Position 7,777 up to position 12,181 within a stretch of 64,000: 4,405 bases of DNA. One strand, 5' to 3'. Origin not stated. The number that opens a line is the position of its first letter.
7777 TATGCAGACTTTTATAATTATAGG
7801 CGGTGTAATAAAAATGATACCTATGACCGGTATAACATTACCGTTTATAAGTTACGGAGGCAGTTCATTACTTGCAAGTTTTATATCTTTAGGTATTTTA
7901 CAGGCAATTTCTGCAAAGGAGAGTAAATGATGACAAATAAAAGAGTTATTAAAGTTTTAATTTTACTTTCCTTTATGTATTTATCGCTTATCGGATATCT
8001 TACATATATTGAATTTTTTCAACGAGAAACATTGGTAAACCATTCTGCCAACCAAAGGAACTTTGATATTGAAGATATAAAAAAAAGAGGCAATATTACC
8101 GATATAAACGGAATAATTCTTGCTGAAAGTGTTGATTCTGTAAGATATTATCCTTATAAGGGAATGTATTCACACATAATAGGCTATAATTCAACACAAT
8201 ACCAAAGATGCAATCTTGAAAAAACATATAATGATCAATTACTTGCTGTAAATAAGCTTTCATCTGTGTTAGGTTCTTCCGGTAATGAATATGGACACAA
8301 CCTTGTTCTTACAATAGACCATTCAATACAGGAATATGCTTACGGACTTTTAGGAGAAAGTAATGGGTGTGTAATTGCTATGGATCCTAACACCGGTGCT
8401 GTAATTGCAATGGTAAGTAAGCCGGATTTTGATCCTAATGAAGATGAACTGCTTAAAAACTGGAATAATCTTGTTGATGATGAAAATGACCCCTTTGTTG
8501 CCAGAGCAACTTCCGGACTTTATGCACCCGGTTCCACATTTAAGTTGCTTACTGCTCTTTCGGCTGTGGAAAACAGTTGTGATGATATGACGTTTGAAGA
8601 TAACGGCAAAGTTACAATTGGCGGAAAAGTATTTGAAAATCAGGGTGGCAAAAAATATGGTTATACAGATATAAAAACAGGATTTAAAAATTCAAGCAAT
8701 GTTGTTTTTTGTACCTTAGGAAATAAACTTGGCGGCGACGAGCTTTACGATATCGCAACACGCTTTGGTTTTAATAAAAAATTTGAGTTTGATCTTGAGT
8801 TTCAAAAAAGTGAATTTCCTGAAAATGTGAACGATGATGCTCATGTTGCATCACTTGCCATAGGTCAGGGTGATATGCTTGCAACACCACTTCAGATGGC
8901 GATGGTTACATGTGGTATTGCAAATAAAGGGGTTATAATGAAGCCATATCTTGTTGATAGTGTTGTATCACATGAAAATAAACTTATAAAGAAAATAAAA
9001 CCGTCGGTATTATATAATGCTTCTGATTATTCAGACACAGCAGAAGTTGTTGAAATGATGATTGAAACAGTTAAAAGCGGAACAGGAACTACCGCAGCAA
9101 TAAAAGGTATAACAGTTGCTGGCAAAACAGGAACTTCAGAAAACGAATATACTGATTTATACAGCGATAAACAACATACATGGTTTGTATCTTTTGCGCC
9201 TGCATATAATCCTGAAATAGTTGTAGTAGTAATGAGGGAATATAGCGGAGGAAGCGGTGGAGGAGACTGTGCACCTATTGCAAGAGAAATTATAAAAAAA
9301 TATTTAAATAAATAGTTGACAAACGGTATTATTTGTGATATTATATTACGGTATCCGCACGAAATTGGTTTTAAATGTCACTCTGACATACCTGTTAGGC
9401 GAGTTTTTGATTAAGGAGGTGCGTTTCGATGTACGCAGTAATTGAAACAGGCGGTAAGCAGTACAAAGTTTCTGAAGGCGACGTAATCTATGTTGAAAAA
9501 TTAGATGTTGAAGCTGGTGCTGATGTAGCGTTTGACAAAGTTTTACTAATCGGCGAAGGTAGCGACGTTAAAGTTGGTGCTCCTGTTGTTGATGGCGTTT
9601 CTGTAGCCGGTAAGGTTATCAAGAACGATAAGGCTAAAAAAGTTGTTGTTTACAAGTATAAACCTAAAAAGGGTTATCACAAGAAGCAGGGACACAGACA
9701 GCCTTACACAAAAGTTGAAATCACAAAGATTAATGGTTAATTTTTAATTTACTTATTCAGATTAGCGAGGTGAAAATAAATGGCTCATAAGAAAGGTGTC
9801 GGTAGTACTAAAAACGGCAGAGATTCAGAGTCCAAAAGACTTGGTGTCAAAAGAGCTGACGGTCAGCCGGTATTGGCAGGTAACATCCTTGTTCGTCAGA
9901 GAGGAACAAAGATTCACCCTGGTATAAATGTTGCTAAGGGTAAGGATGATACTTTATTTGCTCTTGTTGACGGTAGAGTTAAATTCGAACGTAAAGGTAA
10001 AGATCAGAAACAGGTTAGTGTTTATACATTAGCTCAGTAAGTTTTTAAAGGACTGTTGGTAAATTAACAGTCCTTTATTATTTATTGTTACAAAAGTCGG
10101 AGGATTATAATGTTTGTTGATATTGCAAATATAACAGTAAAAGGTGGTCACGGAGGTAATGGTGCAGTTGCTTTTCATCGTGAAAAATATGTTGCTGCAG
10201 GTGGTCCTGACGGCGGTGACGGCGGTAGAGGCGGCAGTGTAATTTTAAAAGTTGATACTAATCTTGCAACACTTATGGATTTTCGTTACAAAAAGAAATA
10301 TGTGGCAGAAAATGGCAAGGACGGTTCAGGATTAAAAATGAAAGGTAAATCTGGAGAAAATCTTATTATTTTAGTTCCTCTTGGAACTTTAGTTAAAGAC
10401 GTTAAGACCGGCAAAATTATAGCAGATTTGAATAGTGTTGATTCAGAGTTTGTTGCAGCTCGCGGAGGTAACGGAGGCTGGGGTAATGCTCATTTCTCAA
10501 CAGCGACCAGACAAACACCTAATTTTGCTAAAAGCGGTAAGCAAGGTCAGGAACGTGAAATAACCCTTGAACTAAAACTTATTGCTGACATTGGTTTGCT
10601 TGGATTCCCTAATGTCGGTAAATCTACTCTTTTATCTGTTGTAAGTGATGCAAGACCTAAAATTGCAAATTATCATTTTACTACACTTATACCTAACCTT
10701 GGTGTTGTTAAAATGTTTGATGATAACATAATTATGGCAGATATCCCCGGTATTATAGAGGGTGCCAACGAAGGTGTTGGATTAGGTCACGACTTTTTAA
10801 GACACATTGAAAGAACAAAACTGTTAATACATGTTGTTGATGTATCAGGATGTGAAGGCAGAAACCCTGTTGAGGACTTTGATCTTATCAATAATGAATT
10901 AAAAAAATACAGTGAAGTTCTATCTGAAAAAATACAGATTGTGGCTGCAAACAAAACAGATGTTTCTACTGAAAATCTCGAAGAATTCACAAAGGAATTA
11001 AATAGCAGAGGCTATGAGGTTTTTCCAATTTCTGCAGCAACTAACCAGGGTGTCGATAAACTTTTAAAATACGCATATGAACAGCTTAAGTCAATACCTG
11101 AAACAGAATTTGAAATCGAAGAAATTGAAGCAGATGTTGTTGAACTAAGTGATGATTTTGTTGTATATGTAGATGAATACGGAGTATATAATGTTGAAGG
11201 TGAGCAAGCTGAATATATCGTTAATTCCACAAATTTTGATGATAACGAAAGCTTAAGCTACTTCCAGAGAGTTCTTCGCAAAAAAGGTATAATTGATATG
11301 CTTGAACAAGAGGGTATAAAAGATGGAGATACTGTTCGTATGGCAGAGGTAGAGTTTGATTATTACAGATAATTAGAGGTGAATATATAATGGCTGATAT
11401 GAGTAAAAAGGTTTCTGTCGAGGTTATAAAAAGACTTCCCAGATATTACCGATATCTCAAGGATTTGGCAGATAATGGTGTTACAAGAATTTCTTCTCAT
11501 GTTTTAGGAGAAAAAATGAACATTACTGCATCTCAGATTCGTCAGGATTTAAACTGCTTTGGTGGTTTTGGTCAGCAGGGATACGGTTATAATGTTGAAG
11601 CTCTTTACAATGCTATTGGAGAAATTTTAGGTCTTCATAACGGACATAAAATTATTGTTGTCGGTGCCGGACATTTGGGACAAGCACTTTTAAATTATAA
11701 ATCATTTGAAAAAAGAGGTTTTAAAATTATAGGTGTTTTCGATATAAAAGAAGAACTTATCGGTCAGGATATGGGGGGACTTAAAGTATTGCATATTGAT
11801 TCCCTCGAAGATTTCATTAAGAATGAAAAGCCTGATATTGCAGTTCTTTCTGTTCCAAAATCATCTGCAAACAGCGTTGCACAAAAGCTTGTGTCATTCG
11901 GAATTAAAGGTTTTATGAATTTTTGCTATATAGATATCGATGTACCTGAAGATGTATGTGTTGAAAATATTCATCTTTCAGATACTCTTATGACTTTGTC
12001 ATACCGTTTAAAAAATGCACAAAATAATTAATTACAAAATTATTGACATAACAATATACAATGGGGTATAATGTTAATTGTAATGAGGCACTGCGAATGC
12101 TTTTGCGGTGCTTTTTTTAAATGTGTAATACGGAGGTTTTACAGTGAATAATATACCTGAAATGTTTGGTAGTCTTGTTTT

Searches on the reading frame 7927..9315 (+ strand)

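Call 5: search_protein_families(library=pfam, proteins=[window:7927-9315:+])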
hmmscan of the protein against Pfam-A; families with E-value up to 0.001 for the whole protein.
window:7927-9315:+ (462 aa): 2 families
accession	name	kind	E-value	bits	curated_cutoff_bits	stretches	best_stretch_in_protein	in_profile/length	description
PF00905.27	Transpeptidase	-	4.3e-59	200.6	22.1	1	147-457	1-299/299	Penicillin binding protein transpeptidase domain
PF21922.1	PBP_dimer_2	-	1.2e-08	35.6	27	1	54-106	1-58/83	Penicillin binding protein A dimerisation domain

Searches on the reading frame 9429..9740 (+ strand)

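Call 5: search_protein_families(library=pfam, proteins=[window:9429-9740:+])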
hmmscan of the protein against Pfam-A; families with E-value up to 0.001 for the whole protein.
window:9429-9740:+ (103 aa): 1 family
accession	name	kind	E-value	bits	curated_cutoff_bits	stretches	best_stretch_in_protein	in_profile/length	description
PF00829.26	Ribosomal_L21p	-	3.7e-42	143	27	1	1-101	1-99/99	Ribosomal prokaryotic L21 protein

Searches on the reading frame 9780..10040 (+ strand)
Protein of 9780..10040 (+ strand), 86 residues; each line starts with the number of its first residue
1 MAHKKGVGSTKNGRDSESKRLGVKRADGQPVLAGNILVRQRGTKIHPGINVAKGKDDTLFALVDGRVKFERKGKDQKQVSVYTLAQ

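Call 5: search_protein_families(library=pfam, proteins=[window:9780-10040:+])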
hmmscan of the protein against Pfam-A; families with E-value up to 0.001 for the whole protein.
window:9780-10040:+ (86 aa): 1 family
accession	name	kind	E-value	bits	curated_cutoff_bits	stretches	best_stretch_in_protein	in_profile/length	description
PF01016.24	Ribosomal_L27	-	2.7e-37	127.1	20.5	1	2-81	1-79/79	Ribosomal L27 protein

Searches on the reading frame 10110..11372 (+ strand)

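Call 5: search_protein_families(library=pfam, proteins=[window:10110-11372:+])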
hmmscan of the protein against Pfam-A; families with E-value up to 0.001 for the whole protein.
window:10110-11372:+ (420 aa): 5 families
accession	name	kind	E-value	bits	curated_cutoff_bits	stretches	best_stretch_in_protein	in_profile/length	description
PF01018.28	GTP1_OBG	-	1.7e-60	203.6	27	1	3-157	1-155/155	GTP1/OBG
PF01926.29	MMR_HSR1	-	7.9e-24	84.4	21.9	1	161-282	2-113/113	50S ribosome-binding GTPase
PF09269.16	DUF1967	-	8.8e-24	83.8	27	1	352-418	3-70/70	Domain of unknown function (DUF1967)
PF02421.24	FeoB_N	-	1.4e-11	44.6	27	1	161-320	3-154/156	Ferrous iron transport protein B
PF03193.22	RsgA_GTPase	-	0.00049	20.4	30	0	277-324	57-106/174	RsgA GTPase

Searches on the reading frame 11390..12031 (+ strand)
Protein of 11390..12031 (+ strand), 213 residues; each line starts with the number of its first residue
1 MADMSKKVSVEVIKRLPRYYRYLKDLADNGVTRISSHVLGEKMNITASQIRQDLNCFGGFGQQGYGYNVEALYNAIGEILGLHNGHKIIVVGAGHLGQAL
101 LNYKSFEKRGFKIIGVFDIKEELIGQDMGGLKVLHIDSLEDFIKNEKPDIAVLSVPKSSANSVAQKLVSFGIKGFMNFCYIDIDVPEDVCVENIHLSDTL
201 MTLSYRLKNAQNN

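Call 5: search_protein_families(library=pfam, proteins=[window:11390-12031:+])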
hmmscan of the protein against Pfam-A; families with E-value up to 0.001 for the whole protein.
window:11390-12031:+ (213 aa): 3 families
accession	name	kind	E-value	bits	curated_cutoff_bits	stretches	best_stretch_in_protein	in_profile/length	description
PF06971.19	Put_DNA-bind_N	-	2.1e-21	76.2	27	1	7-55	1-49/49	Putative DNA-binding protein N-terminus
PF02629.25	CoA_binding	-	2.7e-21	76.6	22.3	1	86-178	4-94/97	CoA binding domain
PF01408.29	GFO_IDH_MocA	-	4.4e-05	24.6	24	1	87-172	2-87/120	Oxidoreductase family, NAD-binding Rossmann fold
